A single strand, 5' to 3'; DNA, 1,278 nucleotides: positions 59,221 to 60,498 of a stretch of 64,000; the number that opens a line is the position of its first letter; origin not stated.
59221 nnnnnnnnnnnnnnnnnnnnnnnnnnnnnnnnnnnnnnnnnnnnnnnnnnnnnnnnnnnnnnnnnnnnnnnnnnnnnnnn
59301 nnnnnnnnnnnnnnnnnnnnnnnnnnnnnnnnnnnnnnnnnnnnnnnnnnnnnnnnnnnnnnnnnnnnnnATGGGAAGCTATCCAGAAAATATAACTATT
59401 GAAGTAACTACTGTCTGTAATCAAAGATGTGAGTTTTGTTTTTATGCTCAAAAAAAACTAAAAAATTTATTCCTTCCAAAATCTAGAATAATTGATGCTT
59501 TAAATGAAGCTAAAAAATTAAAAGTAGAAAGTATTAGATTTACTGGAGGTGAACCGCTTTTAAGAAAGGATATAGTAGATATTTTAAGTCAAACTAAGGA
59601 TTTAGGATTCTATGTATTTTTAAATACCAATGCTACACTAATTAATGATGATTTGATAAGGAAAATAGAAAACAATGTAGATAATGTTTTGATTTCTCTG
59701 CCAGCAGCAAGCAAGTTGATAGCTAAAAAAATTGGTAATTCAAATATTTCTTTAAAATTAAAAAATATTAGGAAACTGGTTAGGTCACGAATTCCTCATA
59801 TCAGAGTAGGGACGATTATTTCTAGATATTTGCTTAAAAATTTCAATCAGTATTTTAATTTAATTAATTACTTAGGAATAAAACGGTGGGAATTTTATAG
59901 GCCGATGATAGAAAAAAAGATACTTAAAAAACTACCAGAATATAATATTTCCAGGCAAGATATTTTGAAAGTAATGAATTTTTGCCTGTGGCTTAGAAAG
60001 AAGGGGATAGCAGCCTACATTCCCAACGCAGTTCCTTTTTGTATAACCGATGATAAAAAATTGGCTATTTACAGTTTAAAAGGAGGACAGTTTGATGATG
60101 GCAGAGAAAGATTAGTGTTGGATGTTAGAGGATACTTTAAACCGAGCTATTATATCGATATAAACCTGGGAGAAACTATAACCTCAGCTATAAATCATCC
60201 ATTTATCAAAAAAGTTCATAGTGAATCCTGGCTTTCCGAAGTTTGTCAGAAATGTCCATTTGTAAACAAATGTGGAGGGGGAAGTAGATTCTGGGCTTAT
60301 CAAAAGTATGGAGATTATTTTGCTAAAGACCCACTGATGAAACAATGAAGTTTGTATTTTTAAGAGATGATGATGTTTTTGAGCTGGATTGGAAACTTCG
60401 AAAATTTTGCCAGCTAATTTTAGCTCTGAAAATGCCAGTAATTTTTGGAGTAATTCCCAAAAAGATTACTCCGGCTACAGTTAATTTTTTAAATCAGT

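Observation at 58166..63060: Candidate peptide- or glycan-modification cluster: leaderless 34-aa peptide, A24-peptidase-like membrane protein, three radical SAM enzymes and a deacetylase-like protein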

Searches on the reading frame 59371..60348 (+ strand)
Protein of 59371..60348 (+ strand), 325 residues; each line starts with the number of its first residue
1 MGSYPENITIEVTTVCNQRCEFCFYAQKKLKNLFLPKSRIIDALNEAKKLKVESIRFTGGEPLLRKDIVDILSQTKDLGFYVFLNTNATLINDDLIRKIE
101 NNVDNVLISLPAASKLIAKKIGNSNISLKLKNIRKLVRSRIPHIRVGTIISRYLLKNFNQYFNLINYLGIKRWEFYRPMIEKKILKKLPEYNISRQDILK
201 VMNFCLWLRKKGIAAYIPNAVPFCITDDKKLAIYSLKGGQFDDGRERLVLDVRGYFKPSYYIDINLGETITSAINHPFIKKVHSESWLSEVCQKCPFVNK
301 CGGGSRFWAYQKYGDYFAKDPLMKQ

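Call 3: search_protein_families(library=pfam, proteins=[window:59371-60348:+], max_evalue=0.01)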
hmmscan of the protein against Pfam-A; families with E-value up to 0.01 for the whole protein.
window:59371-60348:+ (325 aa): 2 families
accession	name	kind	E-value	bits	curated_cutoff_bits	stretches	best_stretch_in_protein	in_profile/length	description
PF04055.27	Radical_SAM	-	1e-22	81.5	29.5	1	10-146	1-144/166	Radical SAM superfamily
PF13353.11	Fer4_12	-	0.0015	19.3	22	1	15-75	14-77/137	4Fe-4S single cluster domain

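Call 4: search_protein_families(library=ncbifam, proteins=[window:59371-60348:+], max_evalue=0.01)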
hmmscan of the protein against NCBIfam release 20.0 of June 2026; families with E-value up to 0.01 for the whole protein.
window:59371-60348:+ (325 aa): 89 families (the best 25 are shown)
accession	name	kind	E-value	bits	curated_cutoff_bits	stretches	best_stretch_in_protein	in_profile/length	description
TIGR04317.1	W_rSAM_matur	equivalog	3.3e-24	85.6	380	1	6-172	4-178/349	tungsten cofactor oxidoreductase radical SAM maturase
NF038283.1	viperin_w_prok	equivalog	2.4e-21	76.1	180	1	11-177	7-187/281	viperin family antiviral radical SAM protein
TIGR04545.1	rSAM_ahbD_hemeb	equivalog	6.8e-21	75.1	500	2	8-206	2-202/339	heme b synthase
TIGR02109.1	PQQ_syn_pqqE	equivalog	7.7e-21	74.4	381.35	1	5-174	6-178/358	pyrroloquinoline quinone biosynthesis protein PqqE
TIGR02666.1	moaA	equivalog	1.2e-20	73.8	284.05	1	8-167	12-179/336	GTP 3',8-cyclase MoaA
TIGR04051.1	rSAM_NirJ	equivalog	1.4e-19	70.3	515.45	1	13-113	9-111/354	heme d1 biosynthesis radical SAM protein NirJ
TIGR02668.1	moaA_archaeal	equivalog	2.4e-19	69.5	325.25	1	7-260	11-266/303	GTP 3',8-cyclase MoaA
TIGR04053.2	TIGR04053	equivalog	2.5e-19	69.7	395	2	5-176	7-184/366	TIGR04053 family radical SAM/SPASM domain-containing protein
TIGR04054.1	rSAM_NirJ1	equivalog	6.4e-19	67.8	650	1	9-202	39-233/387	putative heme d1 biosynthesis radical SAM protein NirJ1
NF050035.1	rSAM_WgK_link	exception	2.2e-17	63.1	650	1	3-149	6-156/367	radical SAM/SPASM peptide maturase WgkB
NF001199.0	PRK00164.2-1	equivalog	8.4e-17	61.3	231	1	7-153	13-162/308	GTP 3',8-cyclase MoaA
TIGR04055.1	rSAM_NirJ2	equivalog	1.3e-16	61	500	2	10-110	4-105/326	putative heme d1 biosynthesis radical SAM protein NirJ2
TIGR04347.1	pseudo_SAM_Halo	equivalog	2.1e-15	56.9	525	1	10-101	42-134/390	TIGR04347 family pseudo-SAM/SPASM protein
NF045574.1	sacti_mat_StsB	exception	2.1e-15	56.5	625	1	11-118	101-209/466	StsB family radical SAM/SPASM domain sactipeptide maturase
NF045702.1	rSAM_GDGT_ether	equivalog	2.1e-15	56.3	450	1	9-151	89-239/486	tetraether lipid synthase Tes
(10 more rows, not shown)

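Call 8: find_encoding_contigs(protein=window:59371-60348:+, flank=10000, max_places=6)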
Protein window:59371-60348:+ (325 aa): 3 contigs read that carry it; 1 place shown.
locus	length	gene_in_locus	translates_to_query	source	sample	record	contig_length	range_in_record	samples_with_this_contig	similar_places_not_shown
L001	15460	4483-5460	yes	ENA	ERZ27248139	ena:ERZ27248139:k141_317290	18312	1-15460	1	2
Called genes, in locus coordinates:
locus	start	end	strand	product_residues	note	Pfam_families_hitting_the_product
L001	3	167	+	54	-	?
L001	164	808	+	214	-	PF00834:Ribul_P_3_epim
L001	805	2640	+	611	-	PF00456:Transketolase_N, PF13292:DXP_synthase_N, PF02779:Transket_pyr, PF02780:Transketolase_C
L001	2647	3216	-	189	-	PF08433:KTI12 (weak), PF13521:AAA_28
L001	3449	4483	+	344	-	PF01478:Peptidase_A24 (weak)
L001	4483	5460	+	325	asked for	PF04055:Radical_SAM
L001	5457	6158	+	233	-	PF10096:DUF2334, PF01522:Polysacc_deac_1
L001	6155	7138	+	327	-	PF04055:Radical_SAM, PF13353:Fer4_12 (weak)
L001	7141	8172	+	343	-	PF04055:Radical_SAM, PF13353:Fer4_12 (weak)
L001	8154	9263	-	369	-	PF01041:DegT_DnrJ_EryC1, PF00266:Aminotran_5 (weak), PF01041:DegT_DnrJ_EryC1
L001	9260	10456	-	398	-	PF04101:Glyco_tran_28_C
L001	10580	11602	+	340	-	-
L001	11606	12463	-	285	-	-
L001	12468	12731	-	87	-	-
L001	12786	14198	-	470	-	PF13353:Fer4_12, PF04055:Radical_SAM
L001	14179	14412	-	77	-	-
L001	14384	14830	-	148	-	PF27806:HxsD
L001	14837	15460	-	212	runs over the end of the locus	-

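Call 9: find_homologous_proteins(query=window:59371-60345:+)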
Query window:59371-60345:+ (325 aa): 979 proteins with E <= 0.001 among 2976 candidates; the best 120 are listed.
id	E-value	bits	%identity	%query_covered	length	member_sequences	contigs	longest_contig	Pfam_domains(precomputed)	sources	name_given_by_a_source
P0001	1.2e-217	739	100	100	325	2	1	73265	PF04055.28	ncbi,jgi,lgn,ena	-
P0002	4.6e-128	445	61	98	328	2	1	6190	PF04055.28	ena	-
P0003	3.7e-127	442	60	99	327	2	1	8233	PF04055.28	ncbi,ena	-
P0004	1.7e-115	404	58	100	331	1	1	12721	PF04055.28,PF13353.12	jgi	-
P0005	6.1e-109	382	55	99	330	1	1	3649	PF04055.28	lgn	-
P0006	4.6e-93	330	50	99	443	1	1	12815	PF04055.28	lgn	-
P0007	1.2e-91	325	49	99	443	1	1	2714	PF04055.28,PF13353.12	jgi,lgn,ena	-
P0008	1.3e-90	322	49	99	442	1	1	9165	PF04055.28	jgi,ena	jgi:radical SAM protein with 4Fe4S-binding SPASM domain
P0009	1.1e-89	319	49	98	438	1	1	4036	PF04055.28,PF13353.12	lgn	-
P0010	1.7e-89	318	48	98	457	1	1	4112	PF04055.28,PF13353.12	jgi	-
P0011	6.5e-89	316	48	98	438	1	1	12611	PF04055.28,PF13353.12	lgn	-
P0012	1.3e-87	312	48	98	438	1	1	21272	PF04055.28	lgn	-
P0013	5.0e-86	307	47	100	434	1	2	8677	PF04055.28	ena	-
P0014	1.7e-85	305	48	97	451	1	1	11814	PF04055.28,PF13353.12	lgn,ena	-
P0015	5.4e-85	303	47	99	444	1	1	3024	PF04055.28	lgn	-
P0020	1.7e-83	299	46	98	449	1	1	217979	PF04055.28,PF13353.12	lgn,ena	-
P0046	1.0e-72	263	42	100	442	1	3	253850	PF04055.28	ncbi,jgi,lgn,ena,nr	ncbi:MAG TPA: hypothetical protein DEB40_14445 [Elusimicrobia bacterium]|nr:hypothetical protein [El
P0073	3.0e-67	245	42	98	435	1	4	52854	PF04055.28,PF13353.12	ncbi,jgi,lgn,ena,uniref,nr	ncbi:MAG: hypothetical protein COV72_06670 [Candidatus Omnitrophica bacterium CG11_big_fil_rev_8_21_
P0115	2.1e-55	206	39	99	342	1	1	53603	PF04055.28,PF13353.12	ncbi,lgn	ncbi:MAG: radical SAM protein [Candidatus Altiarchaeota archaeon]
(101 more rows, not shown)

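Call 10: find_encoding_contigs(protein=P0004, flank=8000, max_places=3)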
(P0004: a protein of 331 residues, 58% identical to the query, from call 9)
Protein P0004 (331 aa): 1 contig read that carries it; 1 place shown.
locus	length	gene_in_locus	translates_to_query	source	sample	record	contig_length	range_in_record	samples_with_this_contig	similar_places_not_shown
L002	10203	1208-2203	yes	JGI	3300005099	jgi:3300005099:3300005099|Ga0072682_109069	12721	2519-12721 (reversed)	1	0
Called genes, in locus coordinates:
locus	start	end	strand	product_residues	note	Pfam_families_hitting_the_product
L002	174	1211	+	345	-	-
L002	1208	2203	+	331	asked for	PF04055:Radical_SAM, PF13353:Fer4_12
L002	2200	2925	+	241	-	PF01522:Polysacc_deac_1, PF10096:DUF2334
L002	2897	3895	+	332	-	PF13353:Fer4_12, PF04055:Radical_SAM, PF13186:SPASM (weak)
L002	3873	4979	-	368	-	PF01041:DegT_DnrJ_EryC1, PF00266:Aminotran_5 (weak)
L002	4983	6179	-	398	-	PF04101:Glyco_tran_28_C (weak)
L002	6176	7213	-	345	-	PF13353:Fer4_12, PF04055:Radical_SAM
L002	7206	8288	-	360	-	PF00266:Aminotran_5 (weak), PF01041:DegT_DnrJ_EryC1, PF01053:Cys_Met_Meta_PP (weak)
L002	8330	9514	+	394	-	PF00501:AMP-binding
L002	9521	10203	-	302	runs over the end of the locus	-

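Call 11: find_encoding_contigs(protein=P0046, flank=8000, max_places=3)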
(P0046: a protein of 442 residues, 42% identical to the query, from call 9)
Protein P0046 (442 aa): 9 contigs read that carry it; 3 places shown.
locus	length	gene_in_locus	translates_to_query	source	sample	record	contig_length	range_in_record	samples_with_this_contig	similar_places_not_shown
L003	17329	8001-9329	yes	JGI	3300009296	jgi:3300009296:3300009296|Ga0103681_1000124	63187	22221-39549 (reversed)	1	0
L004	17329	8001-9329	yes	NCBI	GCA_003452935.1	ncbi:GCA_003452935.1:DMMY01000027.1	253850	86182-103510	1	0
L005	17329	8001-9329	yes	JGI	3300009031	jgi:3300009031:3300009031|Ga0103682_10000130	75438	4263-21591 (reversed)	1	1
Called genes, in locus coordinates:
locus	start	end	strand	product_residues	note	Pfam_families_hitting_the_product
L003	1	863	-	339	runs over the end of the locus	PF04055:Radical_SAM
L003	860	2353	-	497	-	PF02310:B12-binding, PF19864:Radical_SAM_N2 (weak), PF04055:Radical_SAM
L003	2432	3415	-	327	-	PF04055:Radical_SAM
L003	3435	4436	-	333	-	PF01073:3Beta_HSD, PF01370:Epimerase, PF02719:Polysacc_synt_2 (weak), PF04321:RmlD_sub_bind, PF05368:NmrA, PF07993:NAD_binding_4, PF13460:NAD_binding_10, PF16363:GDP_Man_Dehyd, +1 more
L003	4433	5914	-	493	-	PF02310:B12-binding, PF04055:Radical_SAM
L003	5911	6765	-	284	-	PF01522:Polysacc_deac_1, PF11959:DUF3473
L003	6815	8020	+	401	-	PF04101:Glyco_tran_28_C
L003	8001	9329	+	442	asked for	PF04055:Radical_SAM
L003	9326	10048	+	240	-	PF10096:DUF2334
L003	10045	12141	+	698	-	PF00515:TPR_1 (faint), PF13371:TPR_9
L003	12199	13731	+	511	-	-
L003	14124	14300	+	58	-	-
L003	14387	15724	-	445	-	PF01266:DAO (weak), PF13450:NAD_binding_8, PF01593:Amino_oxidase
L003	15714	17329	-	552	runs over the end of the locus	-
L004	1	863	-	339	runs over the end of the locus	PF04055:Radical_SAM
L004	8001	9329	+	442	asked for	PF04055:Radical_SAM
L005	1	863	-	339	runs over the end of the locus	PF04055:Radical_SAM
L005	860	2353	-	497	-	PF02310:B12-binding, PF19864:Radical_SAM_N2 (weak), PF04055:Radical_SAM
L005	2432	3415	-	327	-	PF04055:Radical_SAM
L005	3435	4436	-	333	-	PF01073:3Beta_HSD, PF01370:Epimerase, PF02719:Polysacc_synt_2 (weak), PF04321:RmlD_sub_bind, PF05368:NmrA, PF07993:NAD_binding_4, PF13460:NAD_binding_10, PF16363:GDP_Man_Dehyd, +1 more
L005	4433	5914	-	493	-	PF02310:B12-binding, PF04055:Radical_SAM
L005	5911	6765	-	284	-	PF01522:Polysacc_deac_1, PF11959:DUF3473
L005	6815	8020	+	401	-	PF04101:Glyco_tran_28_C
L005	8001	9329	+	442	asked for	PF04055:Radical_SAM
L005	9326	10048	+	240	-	PF10096:DUF2334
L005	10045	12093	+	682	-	PF00515:TPR_1 (faint), PF07719:TPR_2 (faint), PF13181:TPR_8 (faint), PF13432:TPR_16 (faint), PF13424:TPR_12 (faint), PF13371:TPR_9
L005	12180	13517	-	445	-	PF01266:DAO (weak), PF13450:NAD_binding_8, PF01593:Amino_oxidase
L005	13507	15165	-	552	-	-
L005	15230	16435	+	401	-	PF04055:Radical_SAM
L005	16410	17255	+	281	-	PF04055:Radical_SAM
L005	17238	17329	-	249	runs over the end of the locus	-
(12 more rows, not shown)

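Call 12: find_encoding_contigs(protein=P0003, flank=8000, max_places=3)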
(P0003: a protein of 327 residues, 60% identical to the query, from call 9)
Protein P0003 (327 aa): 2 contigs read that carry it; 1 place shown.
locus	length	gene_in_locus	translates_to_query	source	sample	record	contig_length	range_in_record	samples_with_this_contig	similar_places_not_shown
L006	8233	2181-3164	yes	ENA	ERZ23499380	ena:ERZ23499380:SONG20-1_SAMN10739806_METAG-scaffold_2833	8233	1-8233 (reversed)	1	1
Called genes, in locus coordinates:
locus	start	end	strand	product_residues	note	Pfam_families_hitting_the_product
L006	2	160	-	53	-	?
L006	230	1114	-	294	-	PF25788:Ig_Rha78A_N (faint)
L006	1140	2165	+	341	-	PF01478:Peptidase_A24 (weak)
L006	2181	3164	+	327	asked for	PF04055:Radical_SAM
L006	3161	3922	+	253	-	PF01522:Polysacc_deac_1 (weak), PF10096:DUF2334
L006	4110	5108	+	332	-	PF04055:Radical_SAM, PF13353:Fer4_12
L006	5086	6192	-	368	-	PF00155:Aminotran_1_2 (weak), PF01041:DegT_DnrJ_EryC1, PF00266:Aminotran_5 (weak)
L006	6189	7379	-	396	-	PF04101:Glyco_tran_28_C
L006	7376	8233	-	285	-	?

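Call 14: find_related_loci(query=A1, collection=genome_contigs, flank=10000)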
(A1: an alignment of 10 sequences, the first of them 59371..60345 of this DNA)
Query A1 (325 aa) in genome_contigs; peptide patterns used: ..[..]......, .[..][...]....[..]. (x = any residue, [..] = any of these).
600 stretches matched a pattern (row limit reached: there are more); 571 encode a relative of the query (tblastn E <= 1e-3); the best 80 are kept; 80 distinct loci.
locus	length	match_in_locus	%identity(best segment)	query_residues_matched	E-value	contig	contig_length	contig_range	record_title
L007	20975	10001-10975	39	1-325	2e-72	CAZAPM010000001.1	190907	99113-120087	MAG TPA_asm: uncultured Planctomycetales bacterium isolate binchicken_co79_72 genome assembly, contig: NODE_17_length_19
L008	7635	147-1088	39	5-324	5e-69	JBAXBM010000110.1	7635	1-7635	MAG: Candidatus Omnitrophota bacterium isolate ELA167 MAG167_110, whole genome shotgun sequence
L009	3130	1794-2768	39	5-323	2e-63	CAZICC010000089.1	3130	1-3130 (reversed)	MAG TPA_asm: uncultured Candidatus Saccharibacteria bacterium isolate binchicken_co209_21 genome assembly, contig: NODE_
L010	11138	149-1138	36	1-325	4e-60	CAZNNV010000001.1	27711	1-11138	MAG TPA_asm: uncultured Candidatus Saccharibacteria bacterium isolate SRP050083_co1_313 genome assembly, contig: NODE_61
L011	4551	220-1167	34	5-325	3e-59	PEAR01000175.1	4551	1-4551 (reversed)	MAG: Candidatus Omnitrophota bacterium isolate Cal1bin1 scaffold567, whole genome shotgun sequence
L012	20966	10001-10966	37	5-322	2e-52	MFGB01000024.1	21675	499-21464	MAG: Candidatus Falkowbacteria bacterium RIFOXYA2_FULL_47_19 rifoxya2_full_scaffold_870, whole genome shotgun sequence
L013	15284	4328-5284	33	5-322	3e-47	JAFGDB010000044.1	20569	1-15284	MAG: Candidatus Iainarchaeum archaeon isolate Zod_Metabat.1151 k87_4832724, whole genome shotgun sequence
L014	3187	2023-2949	32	5-322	2e-41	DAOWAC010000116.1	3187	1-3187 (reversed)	MAG TPA_asm: Chloroflexota bacterium isolate CSMAG_1825 CSMAG_1825_k141_377445_length_3187_cov_6.0000, whole genome shot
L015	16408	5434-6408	29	5-324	2e-32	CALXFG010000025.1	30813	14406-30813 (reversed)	MAG: uncultured Clostridia bacterium isolate BRZ_GN__bin76 genome assembly, contig: BRZ_GN__NODE_1342_length_30813_cov_2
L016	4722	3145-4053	26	16-321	1e-21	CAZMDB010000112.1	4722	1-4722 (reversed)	MAG TPA_asm: uncultured Methanosarcinales archaeon isolate SRP252850_co1_224 genome assembly, contig: NODE_33429_length_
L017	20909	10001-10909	28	7-314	2e-21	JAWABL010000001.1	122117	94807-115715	MAG: Candidatus Woesearchaeota archaeon isolate JZ-4_201808_bins_108 JZ-4_201808_bins_108_scaffold_1, whole genome shotg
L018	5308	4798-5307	31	5-192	7e-19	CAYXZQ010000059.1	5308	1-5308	MAG TPA_asm: uncultured Methanosarcinales archaeon isolate SRP214966_co3_191 genome assembly, contig: NODE_30834_length_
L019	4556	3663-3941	39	7-95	3e-14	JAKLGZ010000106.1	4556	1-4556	MAG: Methanoregula sp. isolate RA.bin51 RA.bin51_106, whole genome shotgun sequence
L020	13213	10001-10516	27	5-173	1e-13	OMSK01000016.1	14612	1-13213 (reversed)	uncultured Firmicutes bacterium isolate RUG832 genome assembly, contig: k87_6875961, whole genome shotgun sequence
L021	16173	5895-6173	41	7-95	2e-13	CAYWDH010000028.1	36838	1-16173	MAG TPA_asm: uncultured Eubacteriales bacterium isolate SRP323688_co1_129 genome assembly, contig: NODE_2063_length_3683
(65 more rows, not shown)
